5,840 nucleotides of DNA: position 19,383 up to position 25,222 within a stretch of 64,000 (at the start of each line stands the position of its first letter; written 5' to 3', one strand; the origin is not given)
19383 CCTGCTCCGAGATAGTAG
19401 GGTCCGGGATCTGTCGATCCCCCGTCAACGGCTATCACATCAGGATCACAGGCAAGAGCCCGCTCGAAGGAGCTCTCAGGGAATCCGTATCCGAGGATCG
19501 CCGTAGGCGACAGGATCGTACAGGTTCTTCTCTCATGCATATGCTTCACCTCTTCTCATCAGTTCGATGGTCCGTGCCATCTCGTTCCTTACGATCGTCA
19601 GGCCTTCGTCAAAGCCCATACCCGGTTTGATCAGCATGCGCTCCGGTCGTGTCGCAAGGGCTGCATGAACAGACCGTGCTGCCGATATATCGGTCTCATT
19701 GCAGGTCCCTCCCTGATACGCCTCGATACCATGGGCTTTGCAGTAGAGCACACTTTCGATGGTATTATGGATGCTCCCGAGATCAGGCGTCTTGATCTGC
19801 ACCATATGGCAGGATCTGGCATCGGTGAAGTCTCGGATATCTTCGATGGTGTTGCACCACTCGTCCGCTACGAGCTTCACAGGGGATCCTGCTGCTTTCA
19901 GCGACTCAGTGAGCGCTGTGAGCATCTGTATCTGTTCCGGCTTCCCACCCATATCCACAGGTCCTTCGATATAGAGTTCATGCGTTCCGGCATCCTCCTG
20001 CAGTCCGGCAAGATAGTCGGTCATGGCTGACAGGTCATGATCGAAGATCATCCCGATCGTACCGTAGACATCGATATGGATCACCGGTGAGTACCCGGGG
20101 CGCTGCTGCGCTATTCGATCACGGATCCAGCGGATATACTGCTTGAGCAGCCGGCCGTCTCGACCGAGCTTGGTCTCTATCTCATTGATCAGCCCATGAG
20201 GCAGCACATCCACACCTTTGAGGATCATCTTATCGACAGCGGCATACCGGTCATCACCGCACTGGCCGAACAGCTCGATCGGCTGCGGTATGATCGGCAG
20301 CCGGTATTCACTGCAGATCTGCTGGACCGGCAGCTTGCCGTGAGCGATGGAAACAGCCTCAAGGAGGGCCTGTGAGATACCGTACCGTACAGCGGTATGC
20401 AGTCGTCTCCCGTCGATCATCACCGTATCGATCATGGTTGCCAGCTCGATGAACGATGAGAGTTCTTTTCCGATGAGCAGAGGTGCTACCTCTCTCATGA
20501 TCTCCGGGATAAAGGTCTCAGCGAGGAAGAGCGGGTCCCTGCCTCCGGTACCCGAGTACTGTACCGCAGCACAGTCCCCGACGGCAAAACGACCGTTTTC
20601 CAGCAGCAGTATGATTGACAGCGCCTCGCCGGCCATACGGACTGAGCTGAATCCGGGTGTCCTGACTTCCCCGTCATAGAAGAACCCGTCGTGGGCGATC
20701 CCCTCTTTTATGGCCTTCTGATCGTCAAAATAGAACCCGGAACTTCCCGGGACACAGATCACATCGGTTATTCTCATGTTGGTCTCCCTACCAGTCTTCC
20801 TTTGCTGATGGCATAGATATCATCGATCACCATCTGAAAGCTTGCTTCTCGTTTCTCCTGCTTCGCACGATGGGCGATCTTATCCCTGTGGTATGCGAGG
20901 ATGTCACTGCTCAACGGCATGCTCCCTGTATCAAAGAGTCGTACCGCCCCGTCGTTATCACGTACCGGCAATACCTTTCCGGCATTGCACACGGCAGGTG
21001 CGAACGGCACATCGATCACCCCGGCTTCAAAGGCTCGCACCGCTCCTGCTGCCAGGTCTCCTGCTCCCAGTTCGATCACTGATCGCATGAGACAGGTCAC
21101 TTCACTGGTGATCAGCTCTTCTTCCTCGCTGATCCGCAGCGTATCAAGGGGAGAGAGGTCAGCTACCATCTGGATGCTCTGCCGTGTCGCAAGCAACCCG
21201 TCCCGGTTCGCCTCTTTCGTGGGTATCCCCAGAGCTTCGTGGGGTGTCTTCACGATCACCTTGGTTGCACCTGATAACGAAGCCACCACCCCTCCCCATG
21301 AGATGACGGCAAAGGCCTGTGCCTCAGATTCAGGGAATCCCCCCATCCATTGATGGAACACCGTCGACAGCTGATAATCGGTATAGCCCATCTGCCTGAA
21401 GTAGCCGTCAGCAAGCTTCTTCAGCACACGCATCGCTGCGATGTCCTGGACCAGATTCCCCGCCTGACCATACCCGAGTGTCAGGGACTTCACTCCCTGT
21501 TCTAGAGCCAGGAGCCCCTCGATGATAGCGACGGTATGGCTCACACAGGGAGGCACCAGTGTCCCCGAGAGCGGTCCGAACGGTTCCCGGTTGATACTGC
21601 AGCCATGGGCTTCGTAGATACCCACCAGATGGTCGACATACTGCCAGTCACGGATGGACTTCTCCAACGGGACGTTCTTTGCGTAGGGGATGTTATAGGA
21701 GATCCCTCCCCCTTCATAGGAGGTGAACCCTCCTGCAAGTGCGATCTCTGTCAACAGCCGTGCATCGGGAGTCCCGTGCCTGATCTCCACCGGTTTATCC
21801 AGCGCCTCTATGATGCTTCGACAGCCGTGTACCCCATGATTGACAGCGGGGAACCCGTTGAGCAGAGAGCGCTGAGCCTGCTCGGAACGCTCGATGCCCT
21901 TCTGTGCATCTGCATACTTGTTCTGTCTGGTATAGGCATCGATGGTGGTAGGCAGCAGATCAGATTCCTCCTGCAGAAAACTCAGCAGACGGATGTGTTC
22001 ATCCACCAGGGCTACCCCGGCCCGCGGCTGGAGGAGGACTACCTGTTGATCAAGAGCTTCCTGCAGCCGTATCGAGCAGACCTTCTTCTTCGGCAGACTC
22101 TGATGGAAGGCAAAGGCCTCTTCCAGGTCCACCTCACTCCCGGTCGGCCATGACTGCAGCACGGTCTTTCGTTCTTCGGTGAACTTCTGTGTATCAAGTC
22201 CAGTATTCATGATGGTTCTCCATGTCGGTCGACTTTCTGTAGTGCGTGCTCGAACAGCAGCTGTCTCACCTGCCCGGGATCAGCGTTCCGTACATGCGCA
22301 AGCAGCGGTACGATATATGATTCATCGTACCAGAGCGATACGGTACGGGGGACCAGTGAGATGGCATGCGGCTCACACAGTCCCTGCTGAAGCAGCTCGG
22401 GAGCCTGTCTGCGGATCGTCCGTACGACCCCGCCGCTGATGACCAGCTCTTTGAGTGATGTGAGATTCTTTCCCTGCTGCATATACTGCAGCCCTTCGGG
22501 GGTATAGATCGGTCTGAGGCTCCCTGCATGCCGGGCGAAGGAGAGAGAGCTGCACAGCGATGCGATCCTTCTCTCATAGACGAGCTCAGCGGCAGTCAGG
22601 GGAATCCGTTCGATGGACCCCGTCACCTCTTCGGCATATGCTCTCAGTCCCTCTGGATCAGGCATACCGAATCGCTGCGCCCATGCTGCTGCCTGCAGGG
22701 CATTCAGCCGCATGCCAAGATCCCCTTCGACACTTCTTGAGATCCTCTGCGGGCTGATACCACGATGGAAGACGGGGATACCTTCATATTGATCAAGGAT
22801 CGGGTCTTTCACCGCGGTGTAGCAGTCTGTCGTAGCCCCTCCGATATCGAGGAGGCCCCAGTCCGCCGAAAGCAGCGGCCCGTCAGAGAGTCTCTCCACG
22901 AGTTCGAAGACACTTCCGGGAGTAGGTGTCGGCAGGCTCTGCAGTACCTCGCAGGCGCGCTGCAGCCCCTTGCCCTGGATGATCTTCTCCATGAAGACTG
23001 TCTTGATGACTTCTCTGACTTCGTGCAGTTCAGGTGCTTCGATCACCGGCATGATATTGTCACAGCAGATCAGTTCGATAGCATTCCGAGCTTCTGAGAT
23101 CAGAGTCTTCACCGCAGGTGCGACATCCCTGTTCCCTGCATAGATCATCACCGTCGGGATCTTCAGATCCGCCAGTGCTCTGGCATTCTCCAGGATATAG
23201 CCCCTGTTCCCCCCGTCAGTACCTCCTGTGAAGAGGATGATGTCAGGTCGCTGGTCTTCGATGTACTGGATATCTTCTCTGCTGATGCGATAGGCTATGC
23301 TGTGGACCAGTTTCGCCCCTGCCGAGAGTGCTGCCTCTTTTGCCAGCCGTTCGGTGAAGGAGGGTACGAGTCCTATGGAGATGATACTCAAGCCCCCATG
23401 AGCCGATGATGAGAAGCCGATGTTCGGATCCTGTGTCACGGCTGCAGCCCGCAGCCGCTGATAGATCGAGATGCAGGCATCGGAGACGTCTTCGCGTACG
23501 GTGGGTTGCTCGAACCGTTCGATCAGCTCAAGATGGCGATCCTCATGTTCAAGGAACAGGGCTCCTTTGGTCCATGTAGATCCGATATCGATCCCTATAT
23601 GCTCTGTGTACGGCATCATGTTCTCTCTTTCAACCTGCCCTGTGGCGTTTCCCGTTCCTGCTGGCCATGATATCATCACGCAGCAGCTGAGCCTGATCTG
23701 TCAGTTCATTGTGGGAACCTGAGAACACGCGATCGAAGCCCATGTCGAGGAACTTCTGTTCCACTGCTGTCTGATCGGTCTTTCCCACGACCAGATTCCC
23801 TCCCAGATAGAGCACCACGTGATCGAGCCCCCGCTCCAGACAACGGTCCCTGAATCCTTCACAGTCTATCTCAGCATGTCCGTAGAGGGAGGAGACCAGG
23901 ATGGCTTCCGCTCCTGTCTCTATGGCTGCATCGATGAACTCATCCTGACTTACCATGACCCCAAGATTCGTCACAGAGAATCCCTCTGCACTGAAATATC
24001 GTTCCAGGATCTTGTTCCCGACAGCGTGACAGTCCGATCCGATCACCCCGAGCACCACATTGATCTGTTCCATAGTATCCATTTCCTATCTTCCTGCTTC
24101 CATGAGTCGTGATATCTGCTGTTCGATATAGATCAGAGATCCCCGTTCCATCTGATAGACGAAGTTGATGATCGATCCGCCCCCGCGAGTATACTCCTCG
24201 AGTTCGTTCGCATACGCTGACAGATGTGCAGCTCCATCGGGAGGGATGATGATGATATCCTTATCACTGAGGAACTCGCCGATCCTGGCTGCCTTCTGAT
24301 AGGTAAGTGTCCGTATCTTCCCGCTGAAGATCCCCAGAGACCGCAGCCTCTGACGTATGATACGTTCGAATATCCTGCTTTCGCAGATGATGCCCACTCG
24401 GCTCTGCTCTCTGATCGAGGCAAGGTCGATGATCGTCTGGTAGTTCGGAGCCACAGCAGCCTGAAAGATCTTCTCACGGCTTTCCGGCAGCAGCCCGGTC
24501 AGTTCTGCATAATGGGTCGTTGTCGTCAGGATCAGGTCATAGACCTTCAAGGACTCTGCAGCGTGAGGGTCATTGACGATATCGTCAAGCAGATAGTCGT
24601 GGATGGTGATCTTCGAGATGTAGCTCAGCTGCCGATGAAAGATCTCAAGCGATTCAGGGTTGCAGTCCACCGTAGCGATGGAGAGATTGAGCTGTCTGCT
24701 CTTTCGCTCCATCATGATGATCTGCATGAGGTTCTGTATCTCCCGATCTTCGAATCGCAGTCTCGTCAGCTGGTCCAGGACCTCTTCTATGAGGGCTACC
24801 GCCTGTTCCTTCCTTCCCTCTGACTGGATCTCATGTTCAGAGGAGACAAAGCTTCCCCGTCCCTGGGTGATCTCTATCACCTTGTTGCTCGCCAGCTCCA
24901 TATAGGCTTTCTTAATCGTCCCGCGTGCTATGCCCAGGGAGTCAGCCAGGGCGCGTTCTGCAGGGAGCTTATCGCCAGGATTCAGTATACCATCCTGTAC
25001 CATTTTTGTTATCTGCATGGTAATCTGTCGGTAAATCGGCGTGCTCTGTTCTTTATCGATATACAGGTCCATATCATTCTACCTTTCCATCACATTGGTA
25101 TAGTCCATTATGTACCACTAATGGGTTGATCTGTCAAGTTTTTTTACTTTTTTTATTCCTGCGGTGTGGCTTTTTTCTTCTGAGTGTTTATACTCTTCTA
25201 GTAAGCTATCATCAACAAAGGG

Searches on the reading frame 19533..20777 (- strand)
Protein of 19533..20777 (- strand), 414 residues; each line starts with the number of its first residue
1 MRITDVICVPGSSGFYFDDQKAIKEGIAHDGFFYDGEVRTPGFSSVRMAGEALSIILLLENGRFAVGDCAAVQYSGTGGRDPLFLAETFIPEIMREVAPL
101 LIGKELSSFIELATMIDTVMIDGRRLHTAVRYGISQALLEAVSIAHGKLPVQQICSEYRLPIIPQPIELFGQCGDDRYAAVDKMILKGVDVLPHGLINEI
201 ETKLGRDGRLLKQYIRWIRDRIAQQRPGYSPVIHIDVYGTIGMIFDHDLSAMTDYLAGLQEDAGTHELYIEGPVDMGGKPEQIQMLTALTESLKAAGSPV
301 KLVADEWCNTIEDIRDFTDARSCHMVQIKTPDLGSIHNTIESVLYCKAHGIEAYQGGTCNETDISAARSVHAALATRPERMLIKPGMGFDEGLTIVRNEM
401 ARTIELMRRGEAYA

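Call 3: search_protein_families(library=pfam, proteins=[window:19533-20777:-], max_evalue=0.1)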
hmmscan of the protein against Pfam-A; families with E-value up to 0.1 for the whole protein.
window:19533-20777:- (414 aa): 3 families
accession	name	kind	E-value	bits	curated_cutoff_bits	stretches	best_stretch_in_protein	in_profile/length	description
PF07476.17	MAAL_C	-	7.4e-112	373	27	1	162-409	2-249/249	Methylaspartate ammonia-lyase C-terminus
PF05034.18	MAAL_N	-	6.4e-65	218.1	27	1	1-158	1-158/159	Methylaspartate ammonia-lyase N-terminus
PF13378.12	MR_MLE_C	-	3.5e-11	43.7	29.4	1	268-381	73-176/219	Enolase C-terminal domain-like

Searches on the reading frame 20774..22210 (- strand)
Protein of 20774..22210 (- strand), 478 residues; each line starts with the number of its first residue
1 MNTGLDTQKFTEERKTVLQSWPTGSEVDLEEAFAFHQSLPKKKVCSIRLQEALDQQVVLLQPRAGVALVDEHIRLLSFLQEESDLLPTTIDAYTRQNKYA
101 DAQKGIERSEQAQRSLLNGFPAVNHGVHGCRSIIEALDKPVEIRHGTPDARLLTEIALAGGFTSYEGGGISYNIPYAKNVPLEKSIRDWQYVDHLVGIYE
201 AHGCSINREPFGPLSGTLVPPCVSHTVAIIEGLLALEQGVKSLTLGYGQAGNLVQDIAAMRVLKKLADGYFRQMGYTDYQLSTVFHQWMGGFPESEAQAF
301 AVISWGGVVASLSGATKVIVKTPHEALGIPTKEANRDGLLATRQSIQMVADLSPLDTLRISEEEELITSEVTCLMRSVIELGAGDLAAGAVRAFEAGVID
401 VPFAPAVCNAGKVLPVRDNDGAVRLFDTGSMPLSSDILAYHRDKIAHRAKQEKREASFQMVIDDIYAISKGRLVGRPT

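Call 3: search_protein_families(library=pfam, proteins=[window:20774-22210:-], max_evalue=0.1)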
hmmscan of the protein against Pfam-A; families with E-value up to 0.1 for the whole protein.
window:20774-22210:- (478 aa): 2 families
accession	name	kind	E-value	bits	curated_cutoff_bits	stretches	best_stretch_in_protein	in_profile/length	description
PF06368.17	Met_asp_mut_E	-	6.2e-208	691.1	26.6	1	39-477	1-441/441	Methylaspartate mutase E chain (MutE)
PF01964.24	ThiC_Rad_SAM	-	0.053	12.7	25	1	305-353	309-356/420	Radical SAM ThiC family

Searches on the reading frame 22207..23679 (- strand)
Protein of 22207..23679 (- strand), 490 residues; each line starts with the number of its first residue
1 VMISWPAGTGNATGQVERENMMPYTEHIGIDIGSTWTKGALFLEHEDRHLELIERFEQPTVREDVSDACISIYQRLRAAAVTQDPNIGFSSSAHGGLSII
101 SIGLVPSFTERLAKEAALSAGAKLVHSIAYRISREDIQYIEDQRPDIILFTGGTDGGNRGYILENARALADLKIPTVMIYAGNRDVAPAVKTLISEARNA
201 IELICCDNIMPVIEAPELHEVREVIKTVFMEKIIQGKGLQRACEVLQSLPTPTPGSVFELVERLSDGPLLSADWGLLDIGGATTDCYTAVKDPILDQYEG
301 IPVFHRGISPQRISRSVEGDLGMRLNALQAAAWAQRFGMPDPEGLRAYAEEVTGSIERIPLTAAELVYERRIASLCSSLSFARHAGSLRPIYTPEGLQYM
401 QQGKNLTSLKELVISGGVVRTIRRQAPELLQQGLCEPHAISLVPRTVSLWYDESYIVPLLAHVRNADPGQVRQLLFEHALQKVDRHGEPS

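Call 3: search_protein_families(library=pfam, proteins=[window:22207-23679:-], max_evalue=0.1)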
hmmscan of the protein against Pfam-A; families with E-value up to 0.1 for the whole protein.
window:22207-23679:- (490 aa): 3 families
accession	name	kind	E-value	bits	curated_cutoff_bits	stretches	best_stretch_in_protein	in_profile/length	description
PF13941.12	MutL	-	5.2e-106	355.5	27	1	30-475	4-446/450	MutL protein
PF05378.19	Hydant_A_N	-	0.015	15.5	25.2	0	27-86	1-56/176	Hydantoinase/oxoprolinase N-terminal region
PF14450.12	FtsA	-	0.052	14.3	31.8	0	276-307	2-32/127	Cell division protein FtsA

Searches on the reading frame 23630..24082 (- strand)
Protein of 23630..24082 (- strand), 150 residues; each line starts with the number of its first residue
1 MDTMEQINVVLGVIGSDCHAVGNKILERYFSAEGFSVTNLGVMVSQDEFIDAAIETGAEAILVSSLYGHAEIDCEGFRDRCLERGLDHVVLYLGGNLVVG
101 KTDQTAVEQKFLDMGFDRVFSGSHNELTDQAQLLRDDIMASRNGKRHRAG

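Call 3: search_protein_families(library=pfam, proteins=[window:23630-24082:-], max_evalue=0.1)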
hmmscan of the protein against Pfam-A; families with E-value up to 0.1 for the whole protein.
window:23630-24082:- (150 aa): 1 family
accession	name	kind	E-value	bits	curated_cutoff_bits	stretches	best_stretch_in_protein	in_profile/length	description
PF02310.24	B12-binding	-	5e-15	55.8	32.1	1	8-104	2-97/121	B12 binding domain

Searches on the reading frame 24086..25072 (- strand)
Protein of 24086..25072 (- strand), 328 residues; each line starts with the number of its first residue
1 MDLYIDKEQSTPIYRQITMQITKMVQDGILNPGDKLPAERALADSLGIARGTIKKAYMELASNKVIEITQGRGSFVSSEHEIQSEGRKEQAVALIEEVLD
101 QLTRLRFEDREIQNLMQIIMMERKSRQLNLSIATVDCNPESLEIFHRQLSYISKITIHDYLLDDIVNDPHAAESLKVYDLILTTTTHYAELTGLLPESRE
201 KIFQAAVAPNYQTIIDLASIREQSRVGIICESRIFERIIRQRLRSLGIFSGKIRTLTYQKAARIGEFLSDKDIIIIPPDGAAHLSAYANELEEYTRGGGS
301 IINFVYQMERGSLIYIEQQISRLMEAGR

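Call 30: search_protein_families(library=pfam, proteins=[window:24086-25072:-], max_evalue=0.001)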
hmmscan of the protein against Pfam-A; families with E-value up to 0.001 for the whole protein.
window:24086-25072:- (328 aa): 1 family
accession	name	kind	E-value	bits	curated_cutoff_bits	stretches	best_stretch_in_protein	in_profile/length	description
PF00392.27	GntR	-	2.6e-16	59.5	27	1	14-76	2-64/64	Bacterial regulatory proteins, gntR family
